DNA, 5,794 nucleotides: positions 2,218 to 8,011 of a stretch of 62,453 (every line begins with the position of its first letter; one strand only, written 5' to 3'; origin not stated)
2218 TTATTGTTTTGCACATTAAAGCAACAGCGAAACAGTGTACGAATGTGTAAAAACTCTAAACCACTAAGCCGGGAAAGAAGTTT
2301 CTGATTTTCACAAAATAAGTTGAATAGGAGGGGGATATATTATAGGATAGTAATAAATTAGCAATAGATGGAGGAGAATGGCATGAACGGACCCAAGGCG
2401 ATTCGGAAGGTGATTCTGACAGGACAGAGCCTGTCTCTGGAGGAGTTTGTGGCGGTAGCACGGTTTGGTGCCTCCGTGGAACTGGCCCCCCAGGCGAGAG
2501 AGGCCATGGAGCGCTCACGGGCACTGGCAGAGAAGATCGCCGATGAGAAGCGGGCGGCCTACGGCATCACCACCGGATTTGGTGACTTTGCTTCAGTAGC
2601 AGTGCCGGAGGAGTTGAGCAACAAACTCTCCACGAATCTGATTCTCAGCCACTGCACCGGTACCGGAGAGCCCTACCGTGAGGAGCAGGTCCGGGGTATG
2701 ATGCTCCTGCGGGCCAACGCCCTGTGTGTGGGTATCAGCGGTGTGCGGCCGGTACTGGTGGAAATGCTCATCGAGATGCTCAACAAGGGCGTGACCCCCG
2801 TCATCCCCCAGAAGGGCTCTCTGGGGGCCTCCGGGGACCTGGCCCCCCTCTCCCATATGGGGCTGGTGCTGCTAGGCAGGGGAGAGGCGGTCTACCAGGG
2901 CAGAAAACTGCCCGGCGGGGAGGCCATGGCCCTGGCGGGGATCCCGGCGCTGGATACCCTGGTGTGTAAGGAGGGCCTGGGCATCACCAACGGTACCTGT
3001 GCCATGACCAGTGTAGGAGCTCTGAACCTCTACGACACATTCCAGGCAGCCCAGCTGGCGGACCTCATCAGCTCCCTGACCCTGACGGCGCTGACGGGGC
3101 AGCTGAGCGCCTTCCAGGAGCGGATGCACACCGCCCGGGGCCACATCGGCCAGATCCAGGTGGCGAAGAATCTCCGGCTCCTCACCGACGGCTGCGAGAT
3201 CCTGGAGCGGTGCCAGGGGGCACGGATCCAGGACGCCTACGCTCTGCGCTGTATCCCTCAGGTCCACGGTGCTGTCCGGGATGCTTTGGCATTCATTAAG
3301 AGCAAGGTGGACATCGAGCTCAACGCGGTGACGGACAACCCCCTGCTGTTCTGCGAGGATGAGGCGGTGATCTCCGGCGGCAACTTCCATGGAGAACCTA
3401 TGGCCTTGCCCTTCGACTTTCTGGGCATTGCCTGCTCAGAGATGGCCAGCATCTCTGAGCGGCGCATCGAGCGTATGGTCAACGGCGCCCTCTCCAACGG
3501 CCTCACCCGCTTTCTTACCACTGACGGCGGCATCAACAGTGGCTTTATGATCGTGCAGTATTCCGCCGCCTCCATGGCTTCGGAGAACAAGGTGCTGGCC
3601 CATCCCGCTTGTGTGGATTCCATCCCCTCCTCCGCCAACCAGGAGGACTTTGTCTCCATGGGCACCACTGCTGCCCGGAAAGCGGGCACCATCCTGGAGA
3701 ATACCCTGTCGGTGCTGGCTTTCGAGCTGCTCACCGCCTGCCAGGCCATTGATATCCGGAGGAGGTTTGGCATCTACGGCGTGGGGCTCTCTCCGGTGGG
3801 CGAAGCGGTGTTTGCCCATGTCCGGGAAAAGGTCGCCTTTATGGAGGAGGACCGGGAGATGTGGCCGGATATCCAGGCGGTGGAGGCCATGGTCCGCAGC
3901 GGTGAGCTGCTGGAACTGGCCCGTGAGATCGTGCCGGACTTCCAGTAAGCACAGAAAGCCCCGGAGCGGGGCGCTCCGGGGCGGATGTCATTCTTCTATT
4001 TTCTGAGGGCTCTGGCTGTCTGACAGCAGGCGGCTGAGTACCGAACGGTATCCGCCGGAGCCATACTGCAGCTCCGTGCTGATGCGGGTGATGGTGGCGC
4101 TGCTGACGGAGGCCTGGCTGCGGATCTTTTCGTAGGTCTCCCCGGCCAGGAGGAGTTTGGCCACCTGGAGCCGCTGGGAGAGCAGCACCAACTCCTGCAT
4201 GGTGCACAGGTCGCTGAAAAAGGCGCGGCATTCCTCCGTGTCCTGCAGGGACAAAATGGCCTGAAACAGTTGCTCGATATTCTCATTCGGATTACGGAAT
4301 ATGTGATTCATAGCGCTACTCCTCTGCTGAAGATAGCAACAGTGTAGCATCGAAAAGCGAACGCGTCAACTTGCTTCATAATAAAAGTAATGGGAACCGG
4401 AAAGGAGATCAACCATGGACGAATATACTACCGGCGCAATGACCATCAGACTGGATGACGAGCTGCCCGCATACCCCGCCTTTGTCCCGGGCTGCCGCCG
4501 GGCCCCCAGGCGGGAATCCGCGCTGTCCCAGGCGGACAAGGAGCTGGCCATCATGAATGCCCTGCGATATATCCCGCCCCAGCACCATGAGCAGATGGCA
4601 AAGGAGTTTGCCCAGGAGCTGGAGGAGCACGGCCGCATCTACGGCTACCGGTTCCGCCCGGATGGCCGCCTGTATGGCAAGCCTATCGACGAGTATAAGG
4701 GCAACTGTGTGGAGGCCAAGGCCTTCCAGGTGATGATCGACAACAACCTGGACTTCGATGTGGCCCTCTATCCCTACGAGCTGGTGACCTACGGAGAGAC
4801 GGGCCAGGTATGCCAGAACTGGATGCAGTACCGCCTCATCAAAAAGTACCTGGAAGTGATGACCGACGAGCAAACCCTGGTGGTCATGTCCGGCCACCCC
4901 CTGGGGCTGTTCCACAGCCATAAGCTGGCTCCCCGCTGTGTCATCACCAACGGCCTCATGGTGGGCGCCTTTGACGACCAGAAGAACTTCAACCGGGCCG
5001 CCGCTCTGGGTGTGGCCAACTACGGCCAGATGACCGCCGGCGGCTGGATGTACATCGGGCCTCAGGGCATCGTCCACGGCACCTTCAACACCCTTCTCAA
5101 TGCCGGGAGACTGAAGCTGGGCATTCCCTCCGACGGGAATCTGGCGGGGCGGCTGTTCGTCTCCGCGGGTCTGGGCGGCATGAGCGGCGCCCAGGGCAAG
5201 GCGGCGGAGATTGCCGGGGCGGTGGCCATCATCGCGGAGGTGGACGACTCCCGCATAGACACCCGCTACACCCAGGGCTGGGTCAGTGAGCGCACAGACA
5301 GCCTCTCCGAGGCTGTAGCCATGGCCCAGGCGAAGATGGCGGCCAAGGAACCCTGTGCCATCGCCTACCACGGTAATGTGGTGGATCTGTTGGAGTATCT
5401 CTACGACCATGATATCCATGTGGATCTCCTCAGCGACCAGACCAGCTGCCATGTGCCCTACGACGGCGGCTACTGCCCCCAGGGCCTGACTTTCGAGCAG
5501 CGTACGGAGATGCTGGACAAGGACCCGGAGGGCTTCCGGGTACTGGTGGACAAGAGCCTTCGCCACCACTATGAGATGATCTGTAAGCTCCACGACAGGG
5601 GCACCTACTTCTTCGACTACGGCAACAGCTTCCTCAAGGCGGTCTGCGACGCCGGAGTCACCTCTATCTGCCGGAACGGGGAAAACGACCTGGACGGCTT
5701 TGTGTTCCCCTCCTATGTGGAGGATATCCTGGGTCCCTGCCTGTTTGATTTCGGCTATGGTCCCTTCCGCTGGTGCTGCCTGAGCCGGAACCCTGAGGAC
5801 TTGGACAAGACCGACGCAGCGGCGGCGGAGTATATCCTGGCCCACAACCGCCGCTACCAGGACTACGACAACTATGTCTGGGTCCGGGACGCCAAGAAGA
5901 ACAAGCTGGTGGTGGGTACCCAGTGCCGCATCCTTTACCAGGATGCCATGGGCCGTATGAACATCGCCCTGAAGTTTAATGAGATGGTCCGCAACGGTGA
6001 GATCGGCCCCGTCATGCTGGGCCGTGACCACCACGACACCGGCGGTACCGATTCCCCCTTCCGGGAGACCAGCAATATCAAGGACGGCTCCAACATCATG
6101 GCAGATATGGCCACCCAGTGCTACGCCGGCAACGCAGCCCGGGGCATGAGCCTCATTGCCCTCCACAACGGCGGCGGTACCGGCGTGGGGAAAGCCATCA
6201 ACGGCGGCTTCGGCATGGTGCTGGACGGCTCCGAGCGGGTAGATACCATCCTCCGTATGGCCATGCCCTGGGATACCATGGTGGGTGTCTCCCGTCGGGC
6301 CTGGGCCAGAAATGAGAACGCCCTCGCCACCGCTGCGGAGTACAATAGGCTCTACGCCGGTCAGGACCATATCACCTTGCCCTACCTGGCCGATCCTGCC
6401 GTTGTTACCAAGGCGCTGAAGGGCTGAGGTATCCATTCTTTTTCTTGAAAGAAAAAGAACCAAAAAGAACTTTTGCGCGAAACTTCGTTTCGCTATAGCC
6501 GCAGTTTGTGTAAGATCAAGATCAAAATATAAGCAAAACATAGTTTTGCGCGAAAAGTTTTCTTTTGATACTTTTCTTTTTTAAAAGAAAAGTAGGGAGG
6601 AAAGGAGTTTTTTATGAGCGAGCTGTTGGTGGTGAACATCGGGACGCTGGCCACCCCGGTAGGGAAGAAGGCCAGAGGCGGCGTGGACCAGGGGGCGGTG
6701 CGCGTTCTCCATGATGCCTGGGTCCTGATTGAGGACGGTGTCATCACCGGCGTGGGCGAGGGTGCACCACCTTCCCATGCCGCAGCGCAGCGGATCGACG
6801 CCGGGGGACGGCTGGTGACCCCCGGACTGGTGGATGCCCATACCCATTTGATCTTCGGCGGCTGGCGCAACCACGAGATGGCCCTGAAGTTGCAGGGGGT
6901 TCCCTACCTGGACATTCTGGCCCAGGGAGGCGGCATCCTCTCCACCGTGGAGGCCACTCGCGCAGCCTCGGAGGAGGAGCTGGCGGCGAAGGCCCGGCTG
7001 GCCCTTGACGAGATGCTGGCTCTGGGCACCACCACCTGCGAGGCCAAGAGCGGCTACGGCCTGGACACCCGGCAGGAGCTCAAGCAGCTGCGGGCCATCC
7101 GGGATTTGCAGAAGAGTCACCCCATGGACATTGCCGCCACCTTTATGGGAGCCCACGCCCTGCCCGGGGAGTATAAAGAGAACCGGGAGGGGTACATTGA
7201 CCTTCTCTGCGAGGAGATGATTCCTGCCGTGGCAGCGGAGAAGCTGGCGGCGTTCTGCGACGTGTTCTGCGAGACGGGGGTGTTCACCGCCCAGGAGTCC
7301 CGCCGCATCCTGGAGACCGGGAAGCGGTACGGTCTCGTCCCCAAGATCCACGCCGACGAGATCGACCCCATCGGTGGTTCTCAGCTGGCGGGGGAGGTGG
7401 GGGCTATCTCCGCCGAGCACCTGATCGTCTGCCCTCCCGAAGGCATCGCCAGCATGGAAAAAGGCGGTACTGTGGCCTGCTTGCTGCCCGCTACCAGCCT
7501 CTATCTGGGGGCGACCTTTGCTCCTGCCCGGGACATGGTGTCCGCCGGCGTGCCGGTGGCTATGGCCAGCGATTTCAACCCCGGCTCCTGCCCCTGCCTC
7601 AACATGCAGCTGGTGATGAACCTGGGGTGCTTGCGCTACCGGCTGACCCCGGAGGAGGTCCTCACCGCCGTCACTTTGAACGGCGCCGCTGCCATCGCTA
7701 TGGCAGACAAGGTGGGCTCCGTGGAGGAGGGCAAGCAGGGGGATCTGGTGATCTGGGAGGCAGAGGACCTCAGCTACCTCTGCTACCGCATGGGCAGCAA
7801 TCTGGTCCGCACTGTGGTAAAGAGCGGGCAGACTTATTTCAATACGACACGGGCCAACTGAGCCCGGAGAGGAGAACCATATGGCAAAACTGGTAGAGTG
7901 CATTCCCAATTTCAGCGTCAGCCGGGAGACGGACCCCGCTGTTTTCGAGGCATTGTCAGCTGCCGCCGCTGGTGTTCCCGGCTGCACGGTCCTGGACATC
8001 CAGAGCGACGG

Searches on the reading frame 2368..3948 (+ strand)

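Call 58: search_protein_families(library=pfam, proteins=[window:2368-3948:+], max_evalue=0.00001)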
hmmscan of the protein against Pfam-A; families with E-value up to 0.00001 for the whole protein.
window:2368-3948:+ (526 aa): 1 family
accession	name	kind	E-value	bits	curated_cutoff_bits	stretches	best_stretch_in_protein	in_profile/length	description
PF00221.24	Lyase_aromatic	-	3.8e-183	609.9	27.3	1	22-487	1-466/466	Aromatic amino acid lyase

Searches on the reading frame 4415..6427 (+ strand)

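Call 58: search_protein_families(library=pfam, proteins=[window:4415-6427:+], max_evalue=0.00001)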
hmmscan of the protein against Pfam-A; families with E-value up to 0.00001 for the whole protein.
window:4415-6427:+ (670 aa): 3 families
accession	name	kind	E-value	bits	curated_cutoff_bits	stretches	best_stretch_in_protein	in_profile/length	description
PF01175.24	Urocanase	-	1.6e-80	270.1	23.2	1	215-438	1-209/209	Urocanase Rossmann-like domain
PF17392.7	Urocanase_C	-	1.1e-78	263.7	23.6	1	443-641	2-195/196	Urocanase C-terminal domain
PF17391.7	Urocanase_N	-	1.1e-51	174.4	23.2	1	88-212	3-127/127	Urocanase N-terminal domain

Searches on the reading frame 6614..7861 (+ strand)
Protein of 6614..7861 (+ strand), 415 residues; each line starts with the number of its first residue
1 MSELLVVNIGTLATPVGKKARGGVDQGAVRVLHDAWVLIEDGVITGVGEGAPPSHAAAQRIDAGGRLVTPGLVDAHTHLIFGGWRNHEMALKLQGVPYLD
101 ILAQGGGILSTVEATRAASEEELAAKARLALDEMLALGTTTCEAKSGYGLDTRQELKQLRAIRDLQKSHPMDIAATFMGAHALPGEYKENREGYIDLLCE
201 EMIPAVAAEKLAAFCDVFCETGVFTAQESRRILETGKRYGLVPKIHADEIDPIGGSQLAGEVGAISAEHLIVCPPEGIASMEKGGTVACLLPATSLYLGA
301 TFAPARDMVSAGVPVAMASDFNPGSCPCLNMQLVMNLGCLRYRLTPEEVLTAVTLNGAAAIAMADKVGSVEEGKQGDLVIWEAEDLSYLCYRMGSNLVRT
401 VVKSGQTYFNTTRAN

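Call 58: search_protein_families(library=pfam, proteins=[window:6614-7861:+], max_evalue=0.00001)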
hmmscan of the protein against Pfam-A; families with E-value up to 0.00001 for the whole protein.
window:6614-7861:+ (415 aa): 2 families
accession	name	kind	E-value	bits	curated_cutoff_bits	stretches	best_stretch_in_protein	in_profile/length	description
PF01979.26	Amidohydro_1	-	9.1e-26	91.3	25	1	67-406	1-343/345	Amidohydrolase family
PF07969.17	Amidohydro_3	-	1.5e-22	81.2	29.7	2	113-407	148-470/472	Amidohydrolase family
